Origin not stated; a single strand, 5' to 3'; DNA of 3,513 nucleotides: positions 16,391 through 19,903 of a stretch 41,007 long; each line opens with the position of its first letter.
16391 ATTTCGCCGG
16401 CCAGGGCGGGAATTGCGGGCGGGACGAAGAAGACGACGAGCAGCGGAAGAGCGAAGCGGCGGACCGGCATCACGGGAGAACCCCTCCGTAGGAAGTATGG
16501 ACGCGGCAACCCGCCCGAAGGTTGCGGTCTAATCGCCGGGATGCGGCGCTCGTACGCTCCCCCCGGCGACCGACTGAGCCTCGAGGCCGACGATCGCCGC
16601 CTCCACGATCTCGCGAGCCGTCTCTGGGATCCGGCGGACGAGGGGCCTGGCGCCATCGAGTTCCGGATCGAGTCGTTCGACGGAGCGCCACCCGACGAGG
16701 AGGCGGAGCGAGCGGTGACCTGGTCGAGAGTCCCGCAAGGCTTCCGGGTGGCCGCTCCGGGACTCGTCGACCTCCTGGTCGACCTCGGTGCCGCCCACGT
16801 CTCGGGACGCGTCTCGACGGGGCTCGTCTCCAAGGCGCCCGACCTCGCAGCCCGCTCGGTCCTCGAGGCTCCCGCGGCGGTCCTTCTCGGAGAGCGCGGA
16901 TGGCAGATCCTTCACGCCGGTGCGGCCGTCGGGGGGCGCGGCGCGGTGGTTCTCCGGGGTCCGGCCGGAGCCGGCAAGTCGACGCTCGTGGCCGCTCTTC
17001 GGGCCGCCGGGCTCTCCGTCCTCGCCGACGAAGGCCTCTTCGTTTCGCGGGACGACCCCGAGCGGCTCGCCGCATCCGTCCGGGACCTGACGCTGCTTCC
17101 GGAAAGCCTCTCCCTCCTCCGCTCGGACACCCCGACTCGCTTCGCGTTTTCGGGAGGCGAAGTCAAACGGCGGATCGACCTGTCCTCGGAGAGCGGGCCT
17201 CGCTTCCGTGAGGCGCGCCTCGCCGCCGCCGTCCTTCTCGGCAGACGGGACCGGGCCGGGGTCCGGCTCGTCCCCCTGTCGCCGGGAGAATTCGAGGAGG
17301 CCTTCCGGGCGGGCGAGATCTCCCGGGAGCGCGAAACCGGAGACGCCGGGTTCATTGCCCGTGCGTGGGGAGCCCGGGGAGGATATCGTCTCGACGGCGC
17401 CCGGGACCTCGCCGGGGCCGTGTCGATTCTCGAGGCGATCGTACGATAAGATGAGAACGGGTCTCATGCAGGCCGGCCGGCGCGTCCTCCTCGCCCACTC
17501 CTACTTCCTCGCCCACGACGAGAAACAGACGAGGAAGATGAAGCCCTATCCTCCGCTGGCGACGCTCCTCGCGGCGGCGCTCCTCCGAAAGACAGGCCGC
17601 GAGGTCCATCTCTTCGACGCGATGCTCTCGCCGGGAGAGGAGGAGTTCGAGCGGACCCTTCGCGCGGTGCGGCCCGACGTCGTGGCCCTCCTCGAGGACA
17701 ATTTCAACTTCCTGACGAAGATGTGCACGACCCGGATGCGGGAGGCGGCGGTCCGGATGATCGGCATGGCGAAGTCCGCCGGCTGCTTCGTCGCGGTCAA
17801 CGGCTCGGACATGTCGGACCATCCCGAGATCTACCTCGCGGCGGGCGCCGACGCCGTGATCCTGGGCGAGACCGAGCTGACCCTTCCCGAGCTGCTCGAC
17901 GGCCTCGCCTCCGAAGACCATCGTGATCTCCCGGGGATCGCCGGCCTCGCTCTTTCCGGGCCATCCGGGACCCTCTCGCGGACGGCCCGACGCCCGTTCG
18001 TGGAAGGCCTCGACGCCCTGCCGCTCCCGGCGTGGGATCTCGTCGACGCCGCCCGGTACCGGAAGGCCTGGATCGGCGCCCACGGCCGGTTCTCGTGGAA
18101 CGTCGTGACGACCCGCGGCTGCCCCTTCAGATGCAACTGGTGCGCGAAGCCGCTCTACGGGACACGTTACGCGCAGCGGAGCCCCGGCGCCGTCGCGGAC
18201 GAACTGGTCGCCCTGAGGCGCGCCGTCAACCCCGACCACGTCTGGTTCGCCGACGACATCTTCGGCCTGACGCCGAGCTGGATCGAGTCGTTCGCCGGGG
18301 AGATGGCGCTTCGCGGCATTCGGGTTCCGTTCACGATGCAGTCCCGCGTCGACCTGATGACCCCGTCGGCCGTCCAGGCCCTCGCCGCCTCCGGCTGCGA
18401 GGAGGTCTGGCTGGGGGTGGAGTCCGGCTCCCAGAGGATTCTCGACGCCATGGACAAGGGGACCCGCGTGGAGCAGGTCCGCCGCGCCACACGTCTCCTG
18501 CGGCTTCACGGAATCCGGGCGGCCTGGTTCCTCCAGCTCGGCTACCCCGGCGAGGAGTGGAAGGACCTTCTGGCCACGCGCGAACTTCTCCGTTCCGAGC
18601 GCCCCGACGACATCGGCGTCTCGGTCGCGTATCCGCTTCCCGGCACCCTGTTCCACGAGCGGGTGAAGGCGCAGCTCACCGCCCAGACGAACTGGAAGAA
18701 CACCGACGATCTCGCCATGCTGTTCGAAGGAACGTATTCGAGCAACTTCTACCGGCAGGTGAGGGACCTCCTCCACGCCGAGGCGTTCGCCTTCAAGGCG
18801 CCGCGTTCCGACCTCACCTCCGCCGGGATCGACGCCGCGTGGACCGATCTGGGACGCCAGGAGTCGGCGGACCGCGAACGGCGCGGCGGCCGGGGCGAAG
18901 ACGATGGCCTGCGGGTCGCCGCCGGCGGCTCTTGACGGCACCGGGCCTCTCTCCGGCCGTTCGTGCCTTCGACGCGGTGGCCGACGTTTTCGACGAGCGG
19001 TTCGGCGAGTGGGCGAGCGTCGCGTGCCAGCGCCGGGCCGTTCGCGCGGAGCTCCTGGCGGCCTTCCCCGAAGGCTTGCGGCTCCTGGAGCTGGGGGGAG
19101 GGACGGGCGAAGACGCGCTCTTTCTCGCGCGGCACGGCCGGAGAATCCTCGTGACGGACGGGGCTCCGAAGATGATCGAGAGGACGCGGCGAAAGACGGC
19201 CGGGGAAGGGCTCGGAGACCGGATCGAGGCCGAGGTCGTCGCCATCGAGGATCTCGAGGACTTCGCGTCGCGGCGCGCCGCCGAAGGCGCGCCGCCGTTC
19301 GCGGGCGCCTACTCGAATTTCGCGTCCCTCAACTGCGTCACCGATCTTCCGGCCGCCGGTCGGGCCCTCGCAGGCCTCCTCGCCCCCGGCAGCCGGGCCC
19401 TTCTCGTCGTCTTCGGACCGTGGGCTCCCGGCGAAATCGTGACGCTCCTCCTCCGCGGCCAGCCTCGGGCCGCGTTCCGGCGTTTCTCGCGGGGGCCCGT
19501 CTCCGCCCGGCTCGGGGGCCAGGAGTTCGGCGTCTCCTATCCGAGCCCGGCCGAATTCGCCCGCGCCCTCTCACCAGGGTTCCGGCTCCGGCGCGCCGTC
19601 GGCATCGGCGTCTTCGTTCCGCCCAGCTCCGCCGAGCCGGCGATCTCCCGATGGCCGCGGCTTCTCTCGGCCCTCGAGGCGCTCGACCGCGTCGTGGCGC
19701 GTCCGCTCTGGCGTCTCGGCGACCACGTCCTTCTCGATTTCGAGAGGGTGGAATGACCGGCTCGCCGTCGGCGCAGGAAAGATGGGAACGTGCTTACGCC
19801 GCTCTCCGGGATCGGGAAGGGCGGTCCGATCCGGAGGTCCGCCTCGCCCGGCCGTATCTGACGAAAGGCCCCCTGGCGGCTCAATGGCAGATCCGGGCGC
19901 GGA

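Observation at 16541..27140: Ten-gene translationally coupled operon: HprK-like protein, two B12-radical SAM enzymes, four SAM methyltransferases, amidohydrolase, GT-C transferase and an orphan, with no recognisable known pathway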

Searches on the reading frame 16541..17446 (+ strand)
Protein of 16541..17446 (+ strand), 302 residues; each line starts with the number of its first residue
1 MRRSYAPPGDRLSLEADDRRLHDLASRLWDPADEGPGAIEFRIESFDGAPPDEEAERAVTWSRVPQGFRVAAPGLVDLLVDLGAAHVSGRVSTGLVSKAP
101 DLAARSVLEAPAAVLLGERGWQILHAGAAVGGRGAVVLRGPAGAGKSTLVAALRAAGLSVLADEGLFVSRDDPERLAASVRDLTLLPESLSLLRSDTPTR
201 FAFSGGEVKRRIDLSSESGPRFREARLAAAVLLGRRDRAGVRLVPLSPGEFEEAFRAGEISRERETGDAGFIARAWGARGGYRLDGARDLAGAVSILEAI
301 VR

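Call 6: search_protein_families(library=pfam, proteins=[window:16541-17446:+], max_evalue=0.01)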
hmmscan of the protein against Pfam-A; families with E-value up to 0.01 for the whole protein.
window:16541-17446:+ (302 aa): 5 families
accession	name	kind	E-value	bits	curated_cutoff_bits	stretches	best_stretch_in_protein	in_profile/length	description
PF13191.12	AAA_16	-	5.5e-05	24.2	32.6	1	129-230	19-124/167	AAA ATPase domain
PF25199.1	nSTAND_NTPase5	-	0.0012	19.2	34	1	129-202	37-109/145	Novel STAND NTPase 5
PF13555.12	AAA_29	-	0.0029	17.8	27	1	131-154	20-43/61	P-loop containing region of AAA domain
PF13521.12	AAA_28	-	0.007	17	27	0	136-163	2-30/164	AAA domain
PF13604.12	AAA_30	-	0.0079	16.4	27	0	130-156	15-41/191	AAA domain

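Call 7: search_protein_families(library=ncbifam, proteins=[window:16541-17446:+], max_evalue=0.01)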
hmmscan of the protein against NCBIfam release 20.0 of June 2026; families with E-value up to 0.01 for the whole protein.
window:16541-17446:+ (302 aa): 1 family
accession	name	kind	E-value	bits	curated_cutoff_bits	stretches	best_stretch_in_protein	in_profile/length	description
TIGR04352.1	HprK_rel_A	equivalog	3e-08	33.1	200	1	123-196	98-170/280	HprK-related kinase A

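Call 35: search_solved_structures(query=window:16541-17446:+, max_evalue=1)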
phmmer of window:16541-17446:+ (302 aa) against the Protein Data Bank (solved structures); distinct sequences matched with E-value up to 1: 5.
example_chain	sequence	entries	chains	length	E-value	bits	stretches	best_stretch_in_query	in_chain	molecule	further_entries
9nbl_A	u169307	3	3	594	0.026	16.9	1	100-167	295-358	Arsenite transporter ATPase-like protein,arsA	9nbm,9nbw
6c2u_A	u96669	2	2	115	0.027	16.9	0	135-178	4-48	phosphate-loop protein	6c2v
9nbo_A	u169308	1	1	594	0.037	16.4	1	100-155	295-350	Arsenite transporter ATPase-like protein,arsA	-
6l8d_A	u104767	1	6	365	0.31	13.4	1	133-195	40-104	Magnesium-chelatase subunit ChlI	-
4bf8_A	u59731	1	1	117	0.68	12.3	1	119-150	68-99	FPR4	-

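Call 44: search_protein_families(library=padloc, proteins=[window:16541-17446:+], max_evalue=0.001)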
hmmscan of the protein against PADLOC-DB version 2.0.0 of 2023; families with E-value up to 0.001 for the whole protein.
window:16541-17446:+ (302 aa): 0 families

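Call 50: find_homologous_proteins(query=window:16541-17446:+, max_evalue=0.001)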
Query window:16541-17446:+ (302 aa): 121 proteins with E <= 0.001 among 8000 candidates; the best 120 are listed.
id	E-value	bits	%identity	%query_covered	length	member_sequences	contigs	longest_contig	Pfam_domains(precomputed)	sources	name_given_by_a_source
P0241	4.1e-175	599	97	100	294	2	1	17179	-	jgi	-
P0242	1.0e-157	542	86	100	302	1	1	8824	-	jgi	jgi:hypothetical protein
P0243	3.3e-156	537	86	100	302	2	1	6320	-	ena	-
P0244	1.3e-155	535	87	100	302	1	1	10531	-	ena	-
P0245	1.3e-149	515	83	100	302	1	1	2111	-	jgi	jgi:hypothetical protein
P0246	5.8e-146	503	82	100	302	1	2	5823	-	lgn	-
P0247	6.0e-142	490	79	100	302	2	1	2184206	-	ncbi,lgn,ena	-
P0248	4.5e-140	484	80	100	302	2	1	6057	-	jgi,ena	-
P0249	1.3e-135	469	78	100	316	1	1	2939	-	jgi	jgi:hypothetical protein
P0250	1.6e-131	456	74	100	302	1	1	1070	-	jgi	jgi:hypothetical protein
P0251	7.5e-112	391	68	98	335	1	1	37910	-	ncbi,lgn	-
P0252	4.3e-108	379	68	98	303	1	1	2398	-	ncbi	-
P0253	6.0e-106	372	66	98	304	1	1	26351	-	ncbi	ncbi:MAG: hypothetical protein ACHQPI_12525 [Thermoanaerobaculia bacterium]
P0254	4.8e-105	369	63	100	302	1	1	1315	-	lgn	-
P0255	7.4e-102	359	63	100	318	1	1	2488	-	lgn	-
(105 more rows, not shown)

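Call 54: find_encoding_contigs(protein=P0241, flank=10000, max_places=2)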
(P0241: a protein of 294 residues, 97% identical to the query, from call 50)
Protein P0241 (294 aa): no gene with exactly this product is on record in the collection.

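Call 61: predict_structure(alignment_id=A3)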
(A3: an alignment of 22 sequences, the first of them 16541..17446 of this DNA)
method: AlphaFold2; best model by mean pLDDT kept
length: 302 residues; sequences in the alignment: 22
mean_pLDDT: 93.5   pTM: 0.90
mean pLDDT of the five models: 93.5, 92.7, 92.6, 92.1, 91.6
residues with pLDDT >= 90: 252; 70-90: 49; 50-70: 1; < 50: 0
segments of 3 or more residues with pLDDT < 50: none
pLDDT, mean of each block of 10 residues (from residue 1): 95 98 95 94 97 94 95 97 97 97 95 94 95 96 91 95 93 95 92 90 90 87 95 86 97 90 81 95 94 96 94
secondary structure, 60 per line:
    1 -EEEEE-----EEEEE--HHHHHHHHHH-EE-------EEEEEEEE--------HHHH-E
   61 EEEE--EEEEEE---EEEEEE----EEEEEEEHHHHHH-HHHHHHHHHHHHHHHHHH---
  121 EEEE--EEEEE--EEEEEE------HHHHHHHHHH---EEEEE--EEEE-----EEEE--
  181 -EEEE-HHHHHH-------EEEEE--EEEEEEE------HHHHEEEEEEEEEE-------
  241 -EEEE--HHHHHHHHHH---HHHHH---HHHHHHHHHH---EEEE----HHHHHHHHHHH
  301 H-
elements in order: E2-6 E12-16 H19-28 E39-46 H55-58 E60-64 E67-72 E76-81 E86-92 H93-98 H100-117 E121-124 E127-131 E134-139 H146-155 E159-163 E166-169 E175-178 E182-185 H187-192 E200-204 E207-213 H220-223 E224-233 E242-245 H248-257 H261-265 H269-278 E282-285 H290-301

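Call 64: fold_search(model_id=the predicted structure, library=pdb)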
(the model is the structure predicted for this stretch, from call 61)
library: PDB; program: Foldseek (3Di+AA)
matches with E <= 10: 335; with E <= 0.001: 98
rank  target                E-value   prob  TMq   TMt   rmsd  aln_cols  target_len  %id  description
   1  1j3b_B                1.4e-07  1.00  0.50  0.33   7.9       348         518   12  Crystal structure of ATP-dependent phosphoenolpyruvate carboxykinase from Thermus thermophilus HB8 (released 2003-02-11)
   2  9a4u_A                1.7e-07  1.00  0.47  0.30   8.9       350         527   12  Integrative model of PCKA-QOX2 by crosslinking MS and deep learning (released 2024-09-18)
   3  6asn                  2.1e-07  1.00  0.44  0.29   9.8       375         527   12  E. coli phosphoenolpyruvate carboxykinase K212I F216V mutant bound to methanesulfonate (released 2018-08-29)
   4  1oen                  2.3e-07  1.00  0.47  0.31   9.0       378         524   11  PHOSPHOENOLPYRUVATE CARBOXYKINASE (released 1996-11-08)
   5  1j3b_A                3.8e-07  1.00  0.49  0.32   7.9       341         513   14  Crystal structure of ATP-dependent phosphoenolpyruvate carboxykinase from Thermus thermophilus HB8 (released 2003-02-11)
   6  2pc9_B                4.0e-07  1.00  0.48  0.32   8.3       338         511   14  Crystal Structure Of ATP-Dependent Phosphoenolpyruvate Carboxykinase From Thermus thermophilus HB8 (released 2007-10-02)
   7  2pc9_D                4.8e-07  1.00  0.47  0.31   8.7       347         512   13  Crystal Structure Of ATP-Dependent Phosphoenolpyruvate Carboxykinase From Thermus thermophilus HB8 (released 2007-10-02)
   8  1xkv_B                6.1e-07  1.00  0.48  0.32   9.0       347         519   14  Crystal Structure Of ATP-Dependent Phosphoenolpyruvate Carboxykinase From Thermus thermophilus HB8 (released 2005-10-11)
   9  1ygg                  6.5e-07  1.00  0.43  0.28   9.7       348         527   11  Crystal structure of phosphoenolpyruvate carboxykinase from Actinobacillus succinogenes (released 2005-06-28)
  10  1ylh                  1.1e-06  1.00  0.42  0.27   9.7       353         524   10  Crystal Structure of Phosphoenolpyruvate Carboxykinase from Actinobaccilus succinogenes in Complex with Manganese and Py (released 2005-06-28)
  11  2pc9_C                1.3e-06  1.00  0.48  0.31   8.7       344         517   14  Crystal Structure Of ATP-Dependent Phosphoenolpyruvate Carboxykinase From Thermus thermophilus HB8 (released 2007-10-02)
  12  6com                  1.7e-06  1.00  0.45  0.30   9.4       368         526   12  2.3A crystal structure of E. coli phosphoenolpyruvate carboxykinase mutant Asp269Asn (released 2018-04-04)
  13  1ayl                  1.8e-06  1.00  0.46  0.30   9.3       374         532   12  PHOSPHOENOLPYRUVATE CARBOXYKINASE (released 1997-01-11)
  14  1aq2                  1.9e-06  1.00  0.46  0.30   9.2       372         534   13  PHOSPHOENOLPYRUVATE CARBOXYKINASE (released 1998-10-14)
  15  1yvy_B                2.0e-06  1.00  0.47  0.31  10.4       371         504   11  Crystal structure of Anaerobiospirillum succiniciproducens phosphoenolpyruvate carboxykinase (released 2005-07-26)
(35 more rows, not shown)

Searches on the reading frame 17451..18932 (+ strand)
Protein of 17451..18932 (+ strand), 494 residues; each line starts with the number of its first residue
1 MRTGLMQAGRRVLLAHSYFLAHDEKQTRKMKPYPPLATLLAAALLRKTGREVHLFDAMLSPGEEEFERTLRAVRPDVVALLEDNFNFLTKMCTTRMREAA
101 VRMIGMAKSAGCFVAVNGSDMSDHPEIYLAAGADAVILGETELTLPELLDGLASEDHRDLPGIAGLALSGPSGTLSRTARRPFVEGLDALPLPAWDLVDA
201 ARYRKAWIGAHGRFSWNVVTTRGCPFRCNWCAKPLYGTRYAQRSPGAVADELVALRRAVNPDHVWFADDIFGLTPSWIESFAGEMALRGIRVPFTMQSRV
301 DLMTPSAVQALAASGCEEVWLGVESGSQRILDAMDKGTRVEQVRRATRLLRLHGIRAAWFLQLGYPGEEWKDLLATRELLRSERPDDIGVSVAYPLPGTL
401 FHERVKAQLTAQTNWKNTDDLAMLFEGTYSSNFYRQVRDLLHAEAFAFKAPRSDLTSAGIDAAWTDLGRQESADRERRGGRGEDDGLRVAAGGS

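Call 6: search_protein_families(library=pfam, proteins=[window:17451-18932:+], max_evalue=0.01)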
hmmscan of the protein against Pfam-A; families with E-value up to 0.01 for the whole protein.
window:17451-18932:+ (494 aa): 2 families
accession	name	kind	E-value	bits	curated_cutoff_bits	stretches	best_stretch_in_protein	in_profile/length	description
PF04055.27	Radical_SAM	-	6.7e-17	62.6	29.5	1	218-380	1-166/166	Radical SAM superfamily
PF02310.24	B12-binding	-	3.6e-10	40.2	32.1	1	33-149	12-121/121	B12 binding domain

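Call 7: search_protein_families(library=ncbifam, proteins=[window:17451-18932:+], max_evalue=0.01)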
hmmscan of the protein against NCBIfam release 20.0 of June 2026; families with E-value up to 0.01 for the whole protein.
window:17451-18932:+ (494 aa): 26 families (the best 25 are shown)
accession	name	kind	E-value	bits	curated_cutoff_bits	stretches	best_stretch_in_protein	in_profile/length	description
TIGR02026.1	BchE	equivalog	1.9e-34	119.4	481.35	1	28-411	15-393/497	magnesium-protoporphyrin IX monomethyl ester anaerobic oxidative cyclase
TIGR04014.1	B12_SAM_MJ_0865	equivalog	9.5e-32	110.3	360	2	298-408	251-361/434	methyl-coenzyme M reductase glutamine C-methyltransferase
TIGR04072.2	rSAM_ladder_B12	equivalog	8.8e-31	107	360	2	216-372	181-338/443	lipid biosynthesis B12-binding/radical SAM protein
TIGR03471.1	HpnJ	equivalog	2.4e-28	99.2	577.6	1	86-409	70-391/472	hopanoid biosynthesis associated radical SAM protein HpnJ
NF050148.1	rSAM_ApyD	equivalog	7e-26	90.8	750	1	23-410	13-398/645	RiPP biosynthesis radical SAM protein ApyD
TIGR04479.1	bcpD_PhpK_rSAM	subfamily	9e-26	90.3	600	1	126-394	164-420/504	PhpK family radical SAM P-methyltransferase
TIGR04295.1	B12_rSAM_oligo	hypoth_equivalog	5.1e-25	88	400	1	31-350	21-328/422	TIGR04295 family B12-binding domain-containing radical SAM protein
TIGR04367.1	HpnR_B12_rSAM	equivalog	8.7e-25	87.2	650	1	35-411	22-379/490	hopanoid C-3 methylase HpnR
TIGR04385.1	B12_rSAM_cofa1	equivalog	4.3e-24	85.5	450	1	33-378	19-359/438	B12 lower ligand biosynthesis radical SAM protein BzaD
TIGR04013.1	B12_SAM_MJ_1487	hypoth_equivalog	1.9e-21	76.3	251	2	317-414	267-366/382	TIGR04013 family B12-binding domain/radical SAM domain-containing protein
TIGR03975.1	rSAM_ocin_1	subfamily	1.2e-19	70.3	281.85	1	133-374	182-421/606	RiPP maturation radical SAM C-methyltransferase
NF033070.1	rSAM_AprD4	equivalog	4.5e-18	65.4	500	1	34-404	41-389/456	AprD4 family radical SAM diol-dehydratase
NF038361.1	rSAM_Sden_1168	equivalog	5.1e-14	51.7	575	1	134-404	200-472/560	Sden_1168 family B12-binding radical SAM P-methyltransferase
NF040546.1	rSAM_CUAEP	equivalog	7.9e-13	47.9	500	1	93-356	60-314/468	CUAEP/CCAEP-tail radical SAM (seleno)protein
NF033712.0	B12_rSAM_KedN5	subfamily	1.6e-10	39.9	700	1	133-275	115-255/624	KedN5 family methylcobalamin-dependent radical SAM C-methyltransferase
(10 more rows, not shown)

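Call 30: search_solved_structures(query=window:17451-18932:+, max_evalue=0.001)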
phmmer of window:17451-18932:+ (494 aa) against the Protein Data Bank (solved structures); distinct sequences matched with E-value up to 0.001: 10.
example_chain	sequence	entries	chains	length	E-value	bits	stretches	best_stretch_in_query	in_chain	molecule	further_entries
9ccb_A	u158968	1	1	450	4.3e-20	74.7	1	116-407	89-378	Radical SAM core domain-containing protein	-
6fd2_B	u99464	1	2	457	2e-14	56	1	107-405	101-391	Putative apramycin biosynthetic oxidoreductase 4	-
6wte_A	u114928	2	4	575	1.7e-06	29.9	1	217-371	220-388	B12-binding domain-containing protein | Tryptophan-C2-methyltransferase containing B12-binding domain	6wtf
5l7j_A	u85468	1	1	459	4.3e-05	25.2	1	294-402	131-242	ELP3 family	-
5l7l_A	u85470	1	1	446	4.7e-05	25.1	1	294-402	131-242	ELP3 family, ELP3 family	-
6ia6_A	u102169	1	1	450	4.8e-05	25.1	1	294-402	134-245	ELP3 family, ELP3 family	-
6iad_A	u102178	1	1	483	0.00075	21.1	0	293-381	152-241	Histone acetyltransferase, ELP3 family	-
6iaz_A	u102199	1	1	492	0.00077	21.1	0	293-381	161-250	Histone acetyltransferase, ELP3 family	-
6ia8_A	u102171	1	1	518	0.00083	21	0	293-381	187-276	Histone acetyltransferase, ELP3 family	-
9n1b_A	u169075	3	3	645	0.00086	20.9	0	108-275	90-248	Radical SAM protein | Radical SAM enzyme CysS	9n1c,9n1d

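Call 44: search_protein_families(library=padloc, proteins=[window:17451-18932:+], max_evalue=0.001)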
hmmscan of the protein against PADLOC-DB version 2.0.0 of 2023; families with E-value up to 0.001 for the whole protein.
window:17451-18932:+ (494 aa): 0 families

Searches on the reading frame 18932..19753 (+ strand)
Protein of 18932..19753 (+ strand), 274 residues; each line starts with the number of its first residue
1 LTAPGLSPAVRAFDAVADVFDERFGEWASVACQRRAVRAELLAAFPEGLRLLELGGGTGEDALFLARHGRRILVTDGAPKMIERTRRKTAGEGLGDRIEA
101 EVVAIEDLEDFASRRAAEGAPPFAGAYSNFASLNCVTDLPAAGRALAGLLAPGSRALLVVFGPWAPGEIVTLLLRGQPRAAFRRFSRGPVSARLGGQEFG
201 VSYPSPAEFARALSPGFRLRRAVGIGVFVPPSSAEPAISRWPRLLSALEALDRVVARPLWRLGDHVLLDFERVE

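Call 6: search_protein_families(library=pfam, proteins=[window:18932-19753:+], max_evalue=0.01)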
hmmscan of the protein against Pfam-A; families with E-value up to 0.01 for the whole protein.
window:18932-19753:+ (274 aa): 5 families
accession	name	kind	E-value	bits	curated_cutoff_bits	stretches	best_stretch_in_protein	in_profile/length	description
PF13489.12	Methyltransf_23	-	4.1e-08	33.6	27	1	36-161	11-119/164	Methyltransferase domain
PF13649.12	Methyltransf_25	-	7.1e-08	33.5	27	1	52-153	2-96/97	Methyltransferase domain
PF08242.18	Methyltransf_12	-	3.5e-06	28.1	30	1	52-154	1-96/98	Methyltransferase domain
PF08241.18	Methyltransf_11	-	1.5e-05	25.9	21.2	1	52-153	1-90/95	Methyltransferase domain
PF13847.12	Methyltransf_31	-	0.0026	17.9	27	1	48-109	4-67/145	Methyltransferase domain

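Call 7: search_protein_families(library=ncbifam, proteins=[window:18932-19753:+], max_evalue=0.01)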
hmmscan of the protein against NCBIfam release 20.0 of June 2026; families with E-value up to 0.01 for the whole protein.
window:18932-19753:+ (274 aa): 6 families
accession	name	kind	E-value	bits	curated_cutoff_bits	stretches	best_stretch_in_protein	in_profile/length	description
NF043040.1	corrin_prot_MT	hypoth_equivalog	1e-09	38.1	180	1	35-113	28-108/216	corrinoid protein-associated methyltransferase CpaM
TIGR02021.1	BchM-ChlM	equivalog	1.8e-05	24.3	158.9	1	36-109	39-116/218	magnesium protoporphyrin IX methyltransferase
NF008264.0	PRK11036.1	equivalog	3e-05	23.6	366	1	41-111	37-108/261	tRNA uridine 5-oxyacetic acid(34) methyltransferase CmoM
NF045649.1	2X_seleno_MduS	exception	0.00056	19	380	1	50-107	44-101/338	methyltransferase domain-containing selenoprotein MduS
NF041820.1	daptide_MTase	equivalog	0.002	17.6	175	1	50-111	39-99/243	daptide-type RiPP biosynthesis methyltransferase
NF008405.0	PRK11207.1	equivalog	0.0064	16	218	1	47-108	30-90/198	tellurite resistance methyltransferase TehB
